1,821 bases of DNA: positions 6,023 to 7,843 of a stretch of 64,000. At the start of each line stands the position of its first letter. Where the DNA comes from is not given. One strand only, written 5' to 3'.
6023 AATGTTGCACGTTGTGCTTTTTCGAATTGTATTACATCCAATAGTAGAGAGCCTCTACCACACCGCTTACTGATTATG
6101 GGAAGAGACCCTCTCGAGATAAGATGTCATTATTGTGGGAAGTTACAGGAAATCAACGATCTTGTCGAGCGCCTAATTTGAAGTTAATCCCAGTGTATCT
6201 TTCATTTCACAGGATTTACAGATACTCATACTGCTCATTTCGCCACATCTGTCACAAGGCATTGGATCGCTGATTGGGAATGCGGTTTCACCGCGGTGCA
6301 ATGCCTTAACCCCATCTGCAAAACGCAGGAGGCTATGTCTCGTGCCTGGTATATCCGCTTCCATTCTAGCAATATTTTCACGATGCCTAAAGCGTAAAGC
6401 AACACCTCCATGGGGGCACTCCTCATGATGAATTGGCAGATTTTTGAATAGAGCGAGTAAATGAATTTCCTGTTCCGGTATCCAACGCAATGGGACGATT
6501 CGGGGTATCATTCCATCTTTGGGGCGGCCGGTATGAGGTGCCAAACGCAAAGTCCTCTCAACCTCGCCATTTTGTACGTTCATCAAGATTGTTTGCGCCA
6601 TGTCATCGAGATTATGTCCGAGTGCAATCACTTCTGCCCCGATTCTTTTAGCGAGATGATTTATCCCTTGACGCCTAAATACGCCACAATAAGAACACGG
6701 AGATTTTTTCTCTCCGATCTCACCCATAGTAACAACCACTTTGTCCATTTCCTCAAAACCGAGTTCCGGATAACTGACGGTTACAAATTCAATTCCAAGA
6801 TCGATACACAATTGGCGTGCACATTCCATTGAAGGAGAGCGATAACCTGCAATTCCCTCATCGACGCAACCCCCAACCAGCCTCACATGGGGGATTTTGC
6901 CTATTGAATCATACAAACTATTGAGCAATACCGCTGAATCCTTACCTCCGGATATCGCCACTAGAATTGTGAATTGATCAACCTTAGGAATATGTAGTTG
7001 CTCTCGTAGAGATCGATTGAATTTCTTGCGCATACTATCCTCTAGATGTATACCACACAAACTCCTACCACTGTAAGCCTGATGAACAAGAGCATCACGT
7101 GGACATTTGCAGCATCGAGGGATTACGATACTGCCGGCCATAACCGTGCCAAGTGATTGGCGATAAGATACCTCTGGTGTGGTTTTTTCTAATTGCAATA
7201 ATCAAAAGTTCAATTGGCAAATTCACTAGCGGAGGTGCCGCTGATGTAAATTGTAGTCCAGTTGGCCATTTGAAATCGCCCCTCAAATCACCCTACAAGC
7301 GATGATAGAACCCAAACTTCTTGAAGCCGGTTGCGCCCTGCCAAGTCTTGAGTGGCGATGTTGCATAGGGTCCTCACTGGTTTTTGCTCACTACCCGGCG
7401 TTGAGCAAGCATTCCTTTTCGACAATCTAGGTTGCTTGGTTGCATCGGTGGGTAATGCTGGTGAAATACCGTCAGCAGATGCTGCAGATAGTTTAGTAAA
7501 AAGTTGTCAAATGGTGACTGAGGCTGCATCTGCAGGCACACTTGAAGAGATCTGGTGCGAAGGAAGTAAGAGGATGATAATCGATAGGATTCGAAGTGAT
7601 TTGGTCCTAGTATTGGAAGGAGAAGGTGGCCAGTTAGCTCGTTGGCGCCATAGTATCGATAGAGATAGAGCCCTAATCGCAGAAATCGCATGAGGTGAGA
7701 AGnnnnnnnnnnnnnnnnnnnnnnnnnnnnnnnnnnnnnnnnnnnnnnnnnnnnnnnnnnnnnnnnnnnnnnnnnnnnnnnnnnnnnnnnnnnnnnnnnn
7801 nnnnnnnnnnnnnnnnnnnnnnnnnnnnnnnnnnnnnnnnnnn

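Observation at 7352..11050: Orphan Roadblock/LC7 module: small Roadblock protein + 1043-aa Roadblock-coiled-coil giant + 2-TM mini-protein, with no GTPase partner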

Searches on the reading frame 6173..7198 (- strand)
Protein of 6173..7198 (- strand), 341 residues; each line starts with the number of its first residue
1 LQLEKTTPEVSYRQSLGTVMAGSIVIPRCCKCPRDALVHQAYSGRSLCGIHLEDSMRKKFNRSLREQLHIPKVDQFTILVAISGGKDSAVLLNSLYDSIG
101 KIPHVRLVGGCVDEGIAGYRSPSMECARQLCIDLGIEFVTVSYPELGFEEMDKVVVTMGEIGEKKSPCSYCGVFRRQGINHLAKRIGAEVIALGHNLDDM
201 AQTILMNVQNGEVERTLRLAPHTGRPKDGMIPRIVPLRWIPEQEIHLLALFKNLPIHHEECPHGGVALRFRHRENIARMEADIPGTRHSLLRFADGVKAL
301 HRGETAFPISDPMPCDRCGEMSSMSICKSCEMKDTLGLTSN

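Call 3: search_protein_families(library=pfam, proteins=[window:6173-7198:-], max_evalue=1)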
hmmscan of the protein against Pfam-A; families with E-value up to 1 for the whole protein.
window:6173-7198:- (341 aa): 4 families
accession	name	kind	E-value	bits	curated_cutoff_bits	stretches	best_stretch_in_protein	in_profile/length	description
PF01171.26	ATP_bind_3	-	5.2e-10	39.8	27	1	78-231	2-140/182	PP-loop family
PF03054.22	tRNA_Me_trans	-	0.0002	21.5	20.6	1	77-197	2-128/202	tRNA methyl transferase HUP domain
PF22082.2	TtuA_LIM_N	-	0.00026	21.4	27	1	28-51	1-24/26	2-thiouridine synthetase TtuA, N-terminal LIM domain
PF16503.10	zn-ribbon_14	-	0.00058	19.7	34.9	1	315-332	3-20/32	Zinc-ribbon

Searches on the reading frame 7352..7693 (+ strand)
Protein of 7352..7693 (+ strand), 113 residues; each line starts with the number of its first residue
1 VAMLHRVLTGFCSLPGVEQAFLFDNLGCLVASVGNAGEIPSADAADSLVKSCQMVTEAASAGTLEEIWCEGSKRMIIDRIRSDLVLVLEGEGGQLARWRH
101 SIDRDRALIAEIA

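Call 3: search_protein_families(library=pfam, proteins=[window:7352-7693:+], max_evalue=1)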
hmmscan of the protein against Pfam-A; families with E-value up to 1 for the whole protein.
window:7352-7693:+ (113 aa): 2 families
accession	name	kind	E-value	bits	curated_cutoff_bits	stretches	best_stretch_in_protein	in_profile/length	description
PF03259.23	Robl_LC7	-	0.00059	20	23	1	8-76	6-76/91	Roadblock/LC7 domain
PF00161.24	RIP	-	0.1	12.6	21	1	38-68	136-166/197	Ribosome inactivating protein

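Call 4: search_protein_families(library=ncbifam, proteins=[window:7352-7693:+], max_evalue=1)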
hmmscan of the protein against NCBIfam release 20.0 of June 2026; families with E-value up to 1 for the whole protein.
window:7352-7693:+ (113 aa): 0 families

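Call 6: find_homologous_proteins(query=window:7352-7693:+, max_evalue=0.01)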
Query window:7352-7693:+ (113 aa): 18 proteins with E <= 0.01 among 33 candidates.
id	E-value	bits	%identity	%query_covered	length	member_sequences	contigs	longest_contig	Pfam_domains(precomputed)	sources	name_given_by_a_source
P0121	2.4e-63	229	95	98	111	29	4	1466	-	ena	-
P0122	2.0e-61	223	91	98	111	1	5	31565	-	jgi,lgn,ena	jgi:hypothetical protein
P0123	1.5e-44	168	69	98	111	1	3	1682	-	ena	-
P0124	2.1e-43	165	99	72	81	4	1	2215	-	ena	-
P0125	7.1e-27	111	53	96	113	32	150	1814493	PF03259.24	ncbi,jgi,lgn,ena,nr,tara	ncbi:MAG: hypothetical protein CL978_02975 [Euryarchaeota archaeon]|jgi:predicted regulator of Ras-l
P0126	1.3e-26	111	53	96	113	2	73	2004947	PF03259.24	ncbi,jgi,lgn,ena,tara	jgi:predicted regulator of Ras-like GTPase activity (Roadblock/LC7/MglB family)|tara:strand:+ start:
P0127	6.8e-26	108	49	96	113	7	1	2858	PF03259.24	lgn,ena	-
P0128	9.6e-26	108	52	96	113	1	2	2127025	PF03259.24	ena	-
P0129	1.4e-25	107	52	96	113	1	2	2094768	PF03259.24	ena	-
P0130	1.3e-24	104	50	96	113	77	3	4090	-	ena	-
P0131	2.3e-24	103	48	96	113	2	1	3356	-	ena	-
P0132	1.3e-23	101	48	97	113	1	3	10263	-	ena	-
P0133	2.4e-23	100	48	97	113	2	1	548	-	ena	-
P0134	4.7e-23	99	50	96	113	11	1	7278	-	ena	-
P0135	9.1e-23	98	47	96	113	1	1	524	-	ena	-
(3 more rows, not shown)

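Call 12: search_solved_structures(query=A1, max_evalue=10, show_alignments=2)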
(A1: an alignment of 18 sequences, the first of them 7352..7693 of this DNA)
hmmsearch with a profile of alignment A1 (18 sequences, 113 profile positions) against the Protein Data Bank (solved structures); distinct sequences matched with E-value up to 10: 7.
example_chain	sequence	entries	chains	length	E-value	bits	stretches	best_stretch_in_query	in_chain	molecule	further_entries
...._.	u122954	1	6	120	0.019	18.2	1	6-88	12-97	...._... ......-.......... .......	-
6h5b_B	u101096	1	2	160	0.76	13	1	9-85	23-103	MglB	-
6izw_B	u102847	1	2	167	0.83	12.9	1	9-85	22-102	Gliding motility protein MglB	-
3t1s_A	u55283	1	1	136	1.1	12.5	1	5-87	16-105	Gliding protein MglB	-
6hjm_A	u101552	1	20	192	1.1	12.4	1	9-85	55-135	MglB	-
3t1x_A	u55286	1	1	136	1.2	12.4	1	5-86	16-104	Gliding protein MglB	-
3t12_B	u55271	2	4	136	1.2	12.3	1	5-86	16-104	Gliding protein MglB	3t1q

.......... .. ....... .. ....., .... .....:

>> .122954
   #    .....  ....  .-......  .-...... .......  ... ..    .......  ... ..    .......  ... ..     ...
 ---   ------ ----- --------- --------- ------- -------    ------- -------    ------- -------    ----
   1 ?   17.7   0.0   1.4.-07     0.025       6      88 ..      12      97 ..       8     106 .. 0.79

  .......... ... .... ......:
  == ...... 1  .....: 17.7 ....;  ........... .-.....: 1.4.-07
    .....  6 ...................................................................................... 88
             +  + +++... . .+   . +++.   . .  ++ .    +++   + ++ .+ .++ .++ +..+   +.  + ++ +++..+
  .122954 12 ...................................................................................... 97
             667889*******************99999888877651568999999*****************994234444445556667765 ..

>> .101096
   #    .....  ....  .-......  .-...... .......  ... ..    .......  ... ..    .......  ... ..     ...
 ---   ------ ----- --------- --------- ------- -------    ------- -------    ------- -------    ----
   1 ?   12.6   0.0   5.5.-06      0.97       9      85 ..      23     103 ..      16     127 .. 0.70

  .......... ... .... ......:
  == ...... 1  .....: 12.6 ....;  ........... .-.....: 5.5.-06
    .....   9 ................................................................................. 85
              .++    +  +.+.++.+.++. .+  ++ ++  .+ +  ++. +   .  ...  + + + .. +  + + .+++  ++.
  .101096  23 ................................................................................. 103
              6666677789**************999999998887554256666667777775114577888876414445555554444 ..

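Call 13: search_protein_families(library=pfam, alignment_id=A1, max_evalue=0.01)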
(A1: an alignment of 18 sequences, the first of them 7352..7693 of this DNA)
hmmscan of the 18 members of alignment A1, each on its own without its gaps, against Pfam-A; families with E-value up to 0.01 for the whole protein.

A. member 1, window:7352-7693:+ (113 aa): 1 family
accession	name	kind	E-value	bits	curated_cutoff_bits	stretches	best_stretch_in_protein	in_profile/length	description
PF03259.23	Robl_LC7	-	0.00059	20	23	1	8-76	6-76/91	Roadblock/LC7 domain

B. families by the number of members that match (of 18 scanned): 2 families
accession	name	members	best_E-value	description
PF03259.23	Robl_LC7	17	2.8e-07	Roadblock/LC7 domain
PF17152.10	CHASE8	5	0.00039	Periplasmic sensor domain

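Call 92: search_protein_families(library=padloc, proteins=[window:7358-7693:+], max_evalue=0.01)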
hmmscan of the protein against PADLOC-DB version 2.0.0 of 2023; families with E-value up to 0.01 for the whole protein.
window:7358-7693:+ (111 aa): 0 families
